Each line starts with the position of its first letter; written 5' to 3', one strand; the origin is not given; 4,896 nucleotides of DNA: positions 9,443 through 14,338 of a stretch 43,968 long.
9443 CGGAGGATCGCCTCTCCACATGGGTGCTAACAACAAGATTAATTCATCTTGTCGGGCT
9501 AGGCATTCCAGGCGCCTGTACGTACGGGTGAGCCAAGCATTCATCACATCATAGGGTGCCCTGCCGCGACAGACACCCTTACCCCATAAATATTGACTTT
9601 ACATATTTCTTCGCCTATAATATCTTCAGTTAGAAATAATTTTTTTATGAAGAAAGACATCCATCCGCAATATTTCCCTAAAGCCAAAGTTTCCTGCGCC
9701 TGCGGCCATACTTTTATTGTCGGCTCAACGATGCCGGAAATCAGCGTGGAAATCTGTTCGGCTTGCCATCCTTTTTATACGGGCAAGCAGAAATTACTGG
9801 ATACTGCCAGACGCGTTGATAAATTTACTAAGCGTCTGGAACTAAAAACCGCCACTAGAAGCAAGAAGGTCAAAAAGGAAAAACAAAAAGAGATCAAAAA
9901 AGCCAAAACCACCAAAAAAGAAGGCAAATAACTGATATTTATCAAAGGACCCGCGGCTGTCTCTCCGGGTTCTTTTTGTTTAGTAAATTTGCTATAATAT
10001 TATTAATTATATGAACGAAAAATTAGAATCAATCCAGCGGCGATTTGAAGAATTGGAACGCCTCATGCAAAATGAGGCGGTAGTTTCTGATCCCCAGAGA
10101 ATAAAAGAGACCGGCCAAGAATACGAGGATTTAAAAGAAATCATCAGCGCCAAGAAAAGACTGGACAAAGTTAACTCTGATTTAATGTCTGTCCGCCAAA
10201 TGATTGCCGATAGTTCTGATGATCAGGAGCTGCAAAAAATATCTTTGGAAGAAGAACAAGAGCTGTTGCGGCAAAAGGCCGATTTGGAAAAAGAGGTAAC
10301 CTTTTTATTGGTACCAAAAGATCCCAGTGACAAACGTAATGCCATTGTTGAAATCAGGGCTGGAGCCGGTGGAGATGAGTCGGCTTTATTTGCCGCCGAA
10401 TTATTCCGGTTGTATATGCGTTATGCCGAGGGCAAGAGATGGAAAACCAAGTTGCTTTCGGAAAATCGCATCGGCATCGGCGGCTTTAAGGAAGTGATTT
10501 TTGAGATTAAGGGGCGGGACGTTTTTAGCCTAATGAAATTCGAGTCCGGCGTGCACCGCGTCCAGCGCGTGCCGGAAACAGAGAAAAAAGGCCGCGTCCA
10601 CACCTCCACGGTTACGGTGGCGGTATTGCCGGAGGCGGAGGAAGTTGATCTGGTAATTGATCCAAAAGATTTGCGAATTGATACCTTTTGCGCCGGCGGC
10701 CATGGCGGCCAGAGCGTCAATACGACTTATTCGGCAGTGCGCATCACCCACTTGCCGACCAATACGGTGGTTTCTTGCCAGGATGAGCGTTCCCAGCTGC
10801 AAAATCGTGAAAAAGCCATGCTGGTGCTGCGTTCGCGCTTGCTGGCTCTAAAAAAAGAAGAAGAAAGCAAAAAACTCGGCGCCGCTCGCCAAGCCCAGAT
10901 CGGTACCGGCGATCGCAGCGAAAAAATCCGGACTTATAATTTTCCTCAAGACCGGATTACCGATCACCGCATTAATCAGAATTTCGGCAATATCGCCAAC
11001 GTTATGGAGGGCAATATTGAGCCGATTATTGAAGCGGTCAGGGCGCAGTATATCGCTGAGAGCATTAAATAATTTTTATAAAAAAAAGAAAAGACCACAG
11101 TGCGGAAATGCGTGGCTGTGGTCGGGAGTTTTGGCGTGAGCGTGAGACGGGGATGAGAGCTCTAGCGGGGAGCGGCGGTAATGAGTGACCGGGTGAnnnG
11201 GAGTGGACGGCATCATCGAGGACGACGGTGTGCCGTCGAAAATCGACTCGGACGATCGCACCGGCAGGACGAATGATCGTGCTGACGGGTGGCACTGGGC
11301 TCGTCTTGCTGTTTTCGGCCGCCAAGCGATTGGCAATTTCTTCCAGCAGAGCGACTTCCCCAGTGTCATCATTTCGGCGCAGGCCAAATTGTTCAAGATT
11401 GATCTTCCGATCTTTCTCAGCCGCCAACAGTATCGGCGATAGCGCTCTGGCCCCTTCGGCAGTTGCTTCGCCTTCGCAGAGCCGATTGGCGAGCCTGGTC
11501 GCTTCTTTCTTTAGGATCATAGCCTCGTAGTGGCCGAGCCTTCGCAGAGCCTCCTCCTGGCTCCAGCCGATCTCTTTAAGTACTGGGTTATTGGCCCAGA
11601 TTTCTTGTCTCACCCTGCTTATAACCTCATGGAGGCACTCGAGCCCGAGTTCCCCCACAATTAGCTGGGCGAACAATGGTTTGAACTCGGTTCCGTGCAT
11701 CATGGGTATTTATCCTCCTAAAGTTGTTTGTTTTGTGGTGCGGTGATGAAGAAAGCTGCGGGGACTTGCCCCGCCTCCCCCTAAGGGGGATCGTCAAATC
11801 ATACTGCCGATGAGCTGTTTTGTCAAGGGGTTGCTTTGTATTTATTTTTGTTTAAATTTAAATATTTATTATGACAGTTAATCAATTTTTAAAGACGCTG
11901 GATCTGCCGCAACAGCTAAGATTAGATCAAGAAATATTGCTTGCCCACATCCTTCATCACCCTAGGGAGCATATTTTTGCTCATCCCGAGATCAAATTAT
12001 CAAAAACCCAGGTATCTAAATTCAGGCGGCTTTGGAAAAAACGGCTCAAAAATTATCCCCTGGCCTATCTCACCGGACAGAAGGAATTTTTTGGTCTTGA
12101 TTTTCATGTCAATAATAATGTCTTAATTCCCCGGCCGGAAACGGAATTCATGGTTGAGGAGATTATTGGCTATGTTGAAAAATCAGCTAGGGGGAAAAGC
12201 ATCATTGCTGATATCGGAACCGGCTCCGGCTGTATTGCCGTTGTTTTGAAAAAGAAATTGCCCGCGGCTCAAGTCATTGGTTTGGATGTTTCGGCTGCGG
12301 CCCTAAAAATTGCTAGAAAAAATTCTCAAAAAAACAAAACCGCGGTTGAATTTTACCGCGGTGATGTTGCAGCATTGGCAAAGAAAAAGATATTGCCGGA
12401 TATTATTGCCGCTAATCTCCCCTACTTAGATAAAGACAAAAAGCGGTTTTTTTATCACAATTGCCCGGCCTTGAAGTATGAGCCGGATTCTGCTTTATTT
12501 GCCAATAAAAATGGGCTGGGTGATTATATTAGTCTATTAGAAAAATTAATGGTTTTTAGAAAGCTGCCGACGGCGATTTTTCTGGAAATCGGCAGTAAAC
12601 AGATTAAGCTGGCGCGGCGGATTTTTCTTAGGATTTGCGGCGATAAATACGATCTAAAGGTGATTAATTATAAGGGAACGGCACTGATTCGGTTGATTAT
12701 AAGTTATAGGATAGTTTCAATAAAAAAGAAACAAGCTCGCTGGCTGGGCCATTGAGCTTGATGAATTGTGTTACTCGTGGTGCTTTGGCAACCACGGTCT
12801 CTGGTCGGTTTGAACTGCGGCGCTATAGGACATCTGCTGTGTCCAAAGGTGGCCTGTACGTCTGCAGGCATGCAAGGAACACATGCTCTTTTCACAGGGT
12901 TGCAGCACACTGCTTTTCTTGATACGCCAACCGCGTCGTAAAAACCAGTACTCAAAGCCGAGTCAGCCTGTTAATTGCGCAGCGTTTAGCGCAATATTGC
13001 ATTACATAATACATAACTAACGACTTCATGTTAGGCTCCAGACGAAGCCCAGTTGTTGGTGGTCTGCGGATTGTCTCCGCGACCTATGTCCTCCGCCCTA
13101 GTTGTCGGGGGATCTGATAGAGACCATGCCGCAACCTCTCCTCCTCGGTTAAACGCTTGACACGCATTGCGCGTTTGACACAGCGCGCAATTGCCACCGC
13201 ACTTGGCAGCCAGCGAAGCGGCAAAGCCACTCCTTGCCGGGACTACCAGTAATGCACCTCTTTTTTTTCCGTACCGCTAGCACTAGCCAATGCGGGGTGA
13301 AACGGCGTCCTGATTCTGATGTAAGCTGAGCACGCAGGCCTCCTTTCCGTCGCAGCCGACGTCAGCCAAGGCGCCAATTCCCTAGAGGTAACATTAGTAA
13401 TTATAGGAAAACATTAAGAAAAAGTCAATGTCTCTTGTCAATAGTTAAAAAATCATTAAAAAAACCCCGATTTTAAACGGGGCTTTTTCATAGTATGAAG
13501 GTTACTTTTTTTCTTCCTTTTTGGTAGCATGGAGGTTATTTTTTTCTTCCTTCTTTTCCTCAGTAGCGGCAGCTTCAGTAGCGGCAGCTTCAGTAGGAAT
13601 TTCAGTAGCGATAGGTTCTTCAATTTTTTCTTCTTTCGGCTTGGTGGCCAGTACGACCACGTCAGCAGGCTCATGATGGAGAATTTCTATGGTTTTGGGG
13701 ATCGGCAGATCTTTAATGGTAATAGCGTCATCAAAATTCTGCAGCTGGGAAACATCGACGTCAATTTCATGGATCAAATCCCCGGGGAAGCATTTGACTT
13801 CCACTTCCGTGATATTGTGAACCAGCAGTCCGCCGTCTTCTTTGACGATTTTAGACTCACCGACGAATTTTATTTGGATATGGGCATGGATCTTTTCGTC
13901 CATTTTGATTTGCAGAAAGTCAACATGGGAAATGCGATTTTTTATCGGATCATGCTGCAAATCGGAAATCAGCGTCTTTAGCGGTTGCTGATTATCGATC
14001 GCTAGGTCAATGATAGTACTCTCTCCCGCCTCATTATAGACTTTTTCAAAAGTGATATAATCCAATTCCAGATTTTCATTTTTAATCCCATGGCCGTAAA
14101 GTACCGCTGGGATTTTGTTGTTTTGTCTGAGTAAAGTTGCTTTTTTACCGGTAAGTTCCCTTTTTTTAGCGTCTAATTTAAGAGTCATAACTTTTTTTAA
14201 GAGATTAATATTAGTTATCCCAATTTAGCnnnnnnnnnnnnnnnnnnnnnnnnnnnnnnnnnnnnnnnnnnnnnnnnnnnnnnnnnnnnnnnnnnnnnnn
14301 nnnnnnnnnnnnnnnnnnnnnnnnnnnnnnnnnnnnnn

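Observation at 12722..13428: About 650-670-nt ORF-free, G+C-rich, hairpin-dense locus with a perfect promoter: candidate large structured RNA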

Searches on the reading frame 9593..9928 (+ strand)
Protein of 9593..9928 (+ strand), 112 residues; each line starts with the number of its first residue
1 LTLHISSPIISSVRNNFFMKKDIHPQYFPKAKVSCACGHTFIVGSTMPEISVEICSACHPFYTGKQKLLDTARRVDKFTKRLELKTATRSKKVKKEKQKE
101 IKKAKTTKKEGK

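Call 53: search_protein_families(library=ncbifam, max_evalue=0.01, proteins=[window:9593-9928:+])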
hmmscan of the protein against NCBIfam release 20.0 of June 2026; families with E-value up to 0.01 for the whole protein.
window:9593-9928:+ (112 aa): 4 families
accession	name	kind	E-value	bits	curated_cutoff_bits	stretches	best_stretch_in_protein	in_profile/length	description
NF000612.0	PRK00019.1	equivalog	1.9e-28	97.9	70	1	19-86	1-69/72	50S ribosomal protein L31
TIGR00105.1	L31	equivalog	5.6e-26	90.4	38.35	1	19-83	1-66/68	50S ribosomal protein L31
NF001809.0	PRK00528.1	equivalog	3.3e-19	68.7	70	1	19-84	1-70/75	50S ribosomal protein L31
NF002462.1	PRK01678.1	exception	6.2e-16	58.3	86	1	44-82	40-78/80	type B 50S ribosomal protein L31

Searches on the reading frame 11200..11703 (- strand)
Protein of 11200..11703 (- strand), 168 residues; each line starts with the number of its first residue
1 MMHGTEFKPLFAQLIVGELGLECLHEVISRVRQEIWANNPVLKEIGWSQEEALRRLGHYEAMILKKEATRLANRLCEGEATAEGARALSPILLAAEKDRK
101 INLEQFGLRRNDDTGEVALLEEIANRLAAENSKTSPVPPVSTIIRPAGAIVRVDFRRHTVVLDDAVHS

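Call 13: search_protein_families(library=pfam, max_evalue=1, proteins=[window:11200-11703:-])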
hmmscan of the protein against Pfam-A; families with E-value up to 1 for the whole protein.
window:11200-11703:- (168 aa): 1 family
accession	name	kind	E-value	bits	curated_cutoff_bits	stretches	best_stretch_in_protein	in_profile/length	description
PF20546.3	DUF6760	-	0.21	12.1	27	1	43-84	19-59/89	Family of unknown function (DUF6760)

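Call 53: search_protein_families(library=ncbifam, max_evalue=0.01, proteins=[window:11200-11703:-])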
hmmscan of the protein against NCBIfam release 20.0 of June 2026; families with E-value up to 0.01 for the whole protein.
window:11200-11703:- (168 aa): 0 families

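Call 73: find_homologous_proteins(query=window:11200-11703:-, max_evalue=0.001)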
Query window:11200-11703:- (168 aa): 1 proteins with E <= 0.001 among 594 candidates.
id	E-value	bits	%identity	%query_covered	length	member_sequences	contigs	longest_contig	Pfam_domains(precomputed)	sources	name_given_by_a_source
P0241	1.0e-103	362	100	100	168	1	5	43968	-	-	-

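Call 78: predict_structure(protein=window:11200-11703:-)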
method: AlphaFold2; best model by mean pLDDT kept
length: 168 residues; sequences in the alignment: 1
mean_pLDDT: 54.3   pTM: 0.38
mean pLDDT of the five models: 54.3, 47.8, 45.3, 44.0, 35.3
residues with pLDDT >= 90: 0; 70-90: 20; 50-70: 76; < 50: 72
segments of 3 or more residues with pLDDT < 50: 1-26, 123-132, 134-168
pLDDT, mean of each block of 10 residues (from residue 1): 31 38 49 64 70 64 63 61 59 71 69 65 47 45 44 41 39
secondary structure, 60 per line:
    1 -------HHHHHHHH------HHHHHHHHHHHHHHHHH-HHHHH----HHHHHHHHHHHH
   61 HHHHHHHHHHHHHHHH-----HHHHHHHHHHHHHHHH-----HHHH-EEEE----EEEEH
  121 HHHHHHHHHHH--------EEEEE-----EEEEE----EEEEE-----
elements in order: H8-15 H22-38 H40-44 H49-76 H82-97 H103-106 E108-111 E116-119 H120-131 E140-144 E150-154 E159-163
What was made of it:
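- Tried and rejected: It has no database homologue (call 73), and a single-sequence AlphaFold model was of low confidence (pLDDT 54, call 78).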

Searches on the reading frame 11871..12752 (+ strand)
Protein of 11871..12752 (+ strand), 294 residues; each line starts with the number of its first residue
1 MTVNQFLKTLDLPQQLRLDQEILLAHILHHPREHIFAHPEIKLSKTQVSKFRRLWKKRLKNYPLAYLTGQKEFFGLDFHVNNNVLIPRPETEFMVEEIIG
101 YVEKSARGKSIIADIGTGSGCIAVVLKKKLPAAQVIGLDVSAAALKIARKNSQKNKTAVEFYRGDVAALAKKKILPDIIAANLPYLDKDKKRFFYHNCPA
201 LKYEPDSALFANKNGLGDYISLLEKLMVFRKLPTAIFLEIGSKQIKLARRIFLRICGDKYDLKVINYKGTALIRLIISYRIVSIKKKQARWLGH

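Call 29: find_homologous_proteins(query=window:11871-12752:+, max_evalue=1e-40)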
Query window:11871-12752:+ (294 aa): 383 proteins with E <= 1e-40 among 8000 candidates; the best 120 are listed.
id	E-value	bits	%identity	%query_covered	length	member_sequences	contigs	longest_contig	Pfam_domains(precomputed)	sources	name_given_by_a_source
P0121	1.2e-190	650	100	100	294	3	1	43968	PF13847.13,PF06325.20,PF05175.21,PF13649.13,PF17827.7,PF08241.19,PF08242.19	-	-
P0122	1.1e-115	404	66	94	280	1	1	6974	PF13847.13,PF06325.20,PF05175.21,PF13649.13,PF17827.7,PF08241.19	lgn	-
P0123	1.8e-107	377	61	97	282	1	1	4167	PF13847.13,PF06325.20,PF05175.21,PF13649.13,PF17827.7,PF08241.19,PF08242.19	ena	-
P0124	2.6e-94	334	55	95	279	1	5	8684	PF13847.13,PF06325.20,PF05175.21,PF13649.13,PF17827.7,PF08241.19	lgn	-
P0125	1.9e-92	328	54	94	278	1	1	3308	PF13847.13,PF06325.20,PF05175.21,PF13649.13,PF17827.7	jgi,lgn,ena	-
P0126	5.1e-57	211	45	84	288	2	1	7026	PF13847.13,PF06325.20,PF05175.21,PF13649.13,PF12847.14,PF17827.7,PF08241.19,PF08242.19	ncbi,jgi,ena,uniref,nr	ncbi:MAG: protein-(glutamine-N5) methyltransferase, release factor-specific [Candidatus Buchananbact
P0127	2.9e-55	206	44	83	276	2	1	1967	PF13847.13,PF06325.20,PF05175.21,PF13649.13,PF17827.7,PF08241.19,PF08242.19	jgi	-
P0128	3.3e-55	205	46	80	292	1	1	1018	PF13847.13,PF06325.20,PF05175.21,PF13649.13,PF17827.7,PF08242.19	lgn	-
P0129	1.6e-54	203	49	77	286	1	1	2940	PF13847.13,PF06325.20,PF05175.21,PF13649.13,PF12847.14,PF17827.7,PF08241.19,PF08242.19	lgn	-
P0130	1.8e-54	203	47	79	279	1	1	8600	PF13847.13,PF06325.20,PF05175.21,PF13649.13,PF01170.25,PF12847.14,PF17827.7,PF08241.19,PF08242.19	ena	-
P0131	1.9e-54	203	45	81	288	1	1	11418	PF13847.13,PF06325.20,PF05175.21,PF13649.13,PF01170.25,PF12847.14,PF17827.7,PF08241.19,PF08242.19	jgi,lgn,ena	-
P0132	1.9e-54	203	47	79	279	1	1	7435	PF13847.13,PF06325.20,PF05175.21,PF13649.13,PF01170.25,PF12847.14,PF17827.7,PF08241.19,PF08242.19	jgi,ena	-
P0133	3.0e-54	202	48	80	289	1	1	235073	PF13847.13,PF06325.20,PF05175.21,PF13649.13,PF17827.7,PF08241.19,PF08242.19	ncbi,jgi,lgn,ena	ncbi:MAG: peptide chain release factor N(5)-glutamine methyltransferase [Patescibacteria group bacte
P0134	3.3e-54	202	48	76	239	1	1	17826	PF13847.13,PF06325.20,PF05175.21,PF13649.13,PF01170.25,PF12847.14,PF17827.7,PF08241.19,PF08242.19,PF10294.16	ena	-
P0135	3.9e-54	202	47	79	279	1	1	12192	PF13847.13,PF06325.20,PF05175.21,PF13649.13,PF01170.25,PF12847.14,PF17827.7,PF08241.19,PF08242.19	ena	-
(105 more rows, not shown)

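Call 30: find_encoding_contigs(protein=P0124, flank=5000, max_places=6)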
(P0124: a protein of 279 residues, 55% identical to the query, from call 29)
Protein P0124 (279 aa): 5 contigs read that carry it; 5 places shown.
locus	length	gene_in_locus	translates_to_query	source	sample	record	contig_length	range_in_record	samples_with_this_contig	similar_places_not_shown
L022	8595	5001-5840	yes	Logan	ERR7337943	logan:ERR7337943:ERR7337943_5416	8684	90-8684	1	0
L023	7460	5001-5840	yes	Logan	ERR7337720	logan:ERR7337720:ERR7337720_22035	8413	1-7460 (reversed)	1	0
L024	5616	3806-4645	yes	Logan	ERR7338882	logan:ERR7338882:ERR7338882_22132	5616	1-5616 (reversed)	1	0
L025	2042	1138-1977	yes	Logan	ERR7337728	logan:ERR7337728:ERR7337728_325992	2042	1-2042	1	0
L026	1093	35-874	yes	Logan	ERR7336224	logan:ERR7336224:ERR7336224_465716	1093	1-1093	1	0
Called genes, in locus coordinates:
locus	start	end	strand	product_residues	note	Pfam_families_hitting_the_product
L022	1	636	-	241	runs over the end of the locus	?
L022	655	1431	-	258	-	PF00889:EF_TS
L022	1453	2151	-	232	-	PF00318:Ribosomal_S2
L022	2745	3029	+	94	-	PF01197:Ribosomal_L31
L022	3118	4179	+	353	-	PF03462:PCRF, PF00472:RF-1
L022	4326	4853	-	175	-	-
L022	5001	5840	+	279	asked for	PF17827:PrmC_N, PF05175:MTS, PF06325:PrmA (weak), PF08241:Methyltransf_11 (weak), PF13649:Methyltransf_25, PF13847:Methyltransf_31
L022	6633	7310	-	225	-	PF01386:Ribosomal_L25p, PF14693:Ribosomal_TL5_C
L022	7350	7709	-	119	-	-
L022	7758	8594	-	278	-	?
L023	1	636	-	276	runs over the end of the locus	PF04468:PSP1, PF28472:PSP1_3rd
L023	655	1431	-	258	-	PF00889:EF_TS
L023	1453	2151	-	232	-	PF00318:Ribosomal_S2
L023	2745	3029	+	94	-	PF01197:Ribosomal_L31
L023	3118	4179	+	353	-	PF03462:PCRF, PF00472:RF-1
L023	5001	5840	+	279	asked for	PF17827:PrmC_N, PF05175:MTS, PF06325:PrmA (weak), PF08241:Methyltransf_11 (weak), PF13649:Methyltransf_25, PF13847:Methyltransf_31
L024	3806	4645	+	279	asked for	PF17827:PrmC_N, PF05175:MTS, PF06325:PrmA (weak), PF08241:Methyltransf_11 (weak), PF13649:Methyltransf_25, PF13847:Methyltransf_31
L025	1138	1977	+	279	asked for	PF17827:PrmC_N, PF05175:MTS, PF06325:PrmA (weak), PF08241:Methyltransf_11 (weak), PF13649:Methyltransf_25, PF13847:Methyltransf_31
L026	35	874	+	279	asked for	PF17827:PrmC_N, PF05175:MTS, PF06325:PrmA (weak), PF08241:Methyltransf_11 (weak), PF13649:Methyltransf_25, PF13847:Methyltransf_31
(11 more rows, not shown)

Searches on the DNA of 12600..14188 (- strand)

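Call 4: search_rna_families(source=window, start=12600, end=13550, threshold=evalue, max_evalue=10, show_alignments=3)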
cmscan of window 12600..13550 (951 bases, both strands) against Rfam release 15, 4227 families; matches with E-value up to 10: 15.
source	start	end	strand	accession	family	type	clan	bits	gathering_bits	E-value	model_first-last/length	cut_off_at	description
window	13437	13512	+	RF01770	rimP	Cis-reg; leader;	-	25.7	47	0.096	1-102/102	no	Gammaprotebacteria rimP leader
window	13410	13504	+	RF02621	BSnc120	Gene; sRNA;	-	25.6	114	0.0023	1-88/88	no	Brucella sRNA 120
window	13426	13495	-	RF02351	psRNA14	Gene; sRNA;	-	22.8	60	0.36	1-84/84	no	Proteobacteria sRNA psRNA14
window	13417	13514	-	RF01770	rimP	Cis-reg; leader;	-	22.8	47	0.41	1-102/102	no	Gammaprotebacteria rimP leader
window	13448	13499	-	RF02362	Yfr10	Gene; sRNA;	-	19.6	43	4.3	1-78/78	no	Cyanobacterial functional RNA 10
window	13450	13535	-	RF02075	STnc230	Gene; sRNA;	-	19.2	50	5.9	1-83/83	no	Enterobacterial sRNA STnc230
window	13453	13524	-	RF02074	STnc240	Gene; sRNA;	-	18.3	55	9.8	1-77/77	no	Enterobacterial sRNA STnc240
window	13417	13495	+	RF02053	STnc430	Gene; sRNA;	-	18.2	47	4.6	1-162/162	no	Enterobacterial sRNA STnc430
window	13463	13526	-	RF01422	snoR116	Gene; snRNA; snoRNA; CD-box;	-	17.5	47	2.6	1-86/86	no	small nucleolar RNA snoR116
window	13452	13550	-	RF02053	STnc430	Gene; sRNA;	-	17.4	47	6.9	60-162/162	5'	Enterobacterial sRNA STnc430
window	13456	13501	-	RF02435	SpF41_sRNA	Gene; sRNA;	-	17.4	52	8.4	1-105/105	no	Streptococcus sRNA SpF41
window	13457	13506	-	RF02278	Betaproteobacteria_toxic_sRNA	Gene; sRNA;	-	17.3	50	1.1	1-64/64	no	Betaproteobacteria toxic small RNA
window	13411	13491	+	RF00506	Thr_leader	Cis-reg; leader;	-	16.9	55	2.4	1-118/118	no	Threonine operon leader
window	13441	13528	-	RF02621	BSnc120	Gene; sRNA;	-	16.4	114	1.8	1-88/88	no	Brucella sRNA 120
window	13457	13514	-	RF02891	AgrB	Gene; antisense;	-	16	40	9.7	1-84/84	no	ArsR-gov region gene B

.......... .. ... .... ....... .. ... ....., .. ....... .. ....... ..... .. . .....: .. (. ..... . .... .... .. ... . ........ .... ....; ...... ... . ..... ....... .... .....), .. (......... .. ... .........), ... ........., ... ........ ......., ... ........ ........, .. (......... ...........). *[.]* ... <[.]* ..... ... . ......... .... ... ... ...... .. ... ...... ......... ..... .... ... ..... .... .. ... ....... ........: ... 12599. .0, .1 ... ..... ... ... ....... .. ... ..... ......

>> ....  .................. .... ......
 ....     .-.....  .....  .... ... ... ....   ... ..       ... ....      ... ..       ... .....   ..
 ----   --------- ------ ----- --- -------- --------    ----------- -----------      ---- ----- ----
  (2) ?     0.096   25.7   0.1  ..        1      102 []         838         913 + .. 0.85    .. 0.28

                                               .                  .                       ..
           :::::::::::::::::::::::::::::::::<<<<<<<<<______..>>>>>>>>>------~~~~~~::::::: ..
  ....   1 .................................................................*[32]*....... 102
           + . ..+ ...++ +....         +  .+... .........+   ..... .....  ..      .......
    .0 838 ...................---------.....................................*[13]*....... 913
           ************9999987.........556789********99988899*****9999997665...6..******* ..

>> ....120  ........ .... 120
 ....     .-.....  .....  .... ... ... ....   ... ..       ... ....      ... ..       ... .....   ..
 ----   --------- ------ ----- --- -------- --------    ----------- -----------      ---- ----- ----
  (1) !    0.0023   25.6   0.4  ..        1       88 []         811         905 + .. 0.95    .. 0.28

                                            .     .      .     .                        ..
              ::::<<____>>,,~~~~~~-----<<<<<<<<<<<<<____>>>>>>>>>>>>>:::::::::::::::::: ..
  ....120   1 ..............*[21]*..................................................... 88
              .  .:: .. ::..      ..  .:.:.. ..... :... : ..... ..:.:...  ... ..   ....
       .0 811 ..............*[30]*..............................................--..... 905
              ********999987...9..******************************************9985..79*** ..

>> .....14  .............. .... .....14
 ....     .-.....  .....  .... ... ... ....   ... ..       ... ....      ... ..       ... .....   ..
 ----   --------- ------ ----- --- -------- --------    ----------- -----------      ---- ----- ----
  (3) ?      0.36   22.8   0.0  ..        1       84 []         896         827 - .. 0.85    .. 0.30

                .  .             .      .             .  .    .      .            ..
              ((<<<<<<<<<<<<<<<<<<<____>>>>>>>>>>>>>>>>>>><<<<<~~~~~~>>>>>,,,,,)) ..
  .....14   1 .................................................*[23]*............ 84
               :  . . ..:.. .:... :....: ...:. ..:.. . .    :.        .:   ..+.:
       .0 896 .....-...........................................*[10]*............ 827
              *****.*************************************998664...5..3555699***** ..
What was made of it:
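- On Any Rfam 15 family (OLE, ROOL, GOLLD, HEARO, raiA, RNase P, SRP, 6S, group I/II introns and others): At E up to 10 the only matches fall on the rplY terminator (call 4).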

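Call 56: search_dna_similar(query=window:12722-13393:-, collection=phages, mode=distant, max_evalue=0.01, max_rows=5)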
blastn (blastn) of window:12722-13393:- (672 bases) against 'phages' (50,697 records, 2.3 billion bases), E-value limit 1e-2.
No match.

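Call 57: search_dna_similar(query=window:12722-13393:-, collection=plasmids, mode=distant, max_evalue=0.01, max_rows=5)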
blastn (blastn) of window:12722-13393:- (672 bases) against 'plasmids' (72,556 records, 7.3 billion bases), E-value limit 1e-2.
No match.
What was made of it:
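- Tried and rejected: blastn against phage and plasmid collections found nothing (calls 56, 57).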

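Call 68: search_rna_families(sources=[L014, L017, L022, L009], threshold=evalue, max_evalue=0.5)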
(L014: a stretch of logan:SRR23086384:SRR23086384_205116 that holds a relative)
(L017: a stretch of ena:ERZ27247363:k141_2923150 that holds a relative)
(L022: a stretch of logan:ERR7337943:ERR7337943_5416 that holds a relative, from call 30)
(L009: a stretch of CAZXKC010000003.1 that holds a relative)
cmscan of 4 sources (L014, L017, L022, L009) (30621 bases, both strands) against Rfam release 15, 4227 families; matches with E-value up to 0.5: 1.
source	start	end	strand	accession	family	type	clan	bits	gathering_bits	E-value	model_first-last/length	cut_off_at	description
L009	10072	10193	+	RF00166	PrrB_RsmZ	Gene; sRNA;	CL00106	21.3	44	0.47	1-133/133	no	PrrB/RsmZ RNA family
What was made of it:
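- On Any Rfam 15 family (OLE, ROOL, GOLLD, HEARO, raiA, RNase P, SRP, 6S, group I/II introns and others): L014, L017 and L022 also have no match in the element (call 68).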

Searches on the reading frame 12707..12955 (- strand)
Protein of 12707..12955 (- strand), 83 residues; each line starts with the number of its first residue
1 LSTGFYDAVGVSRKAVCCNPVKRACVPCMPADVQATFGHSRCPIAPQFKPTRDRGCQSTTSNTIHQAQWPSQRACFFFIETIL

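Call 13: search_protein_families(library=pfam, max_evalue=1, proteins=[window:12707-12955:-])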
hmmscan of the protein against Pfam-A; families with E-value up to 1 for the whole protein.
window:12707-12955:- (83 aa): 0 families
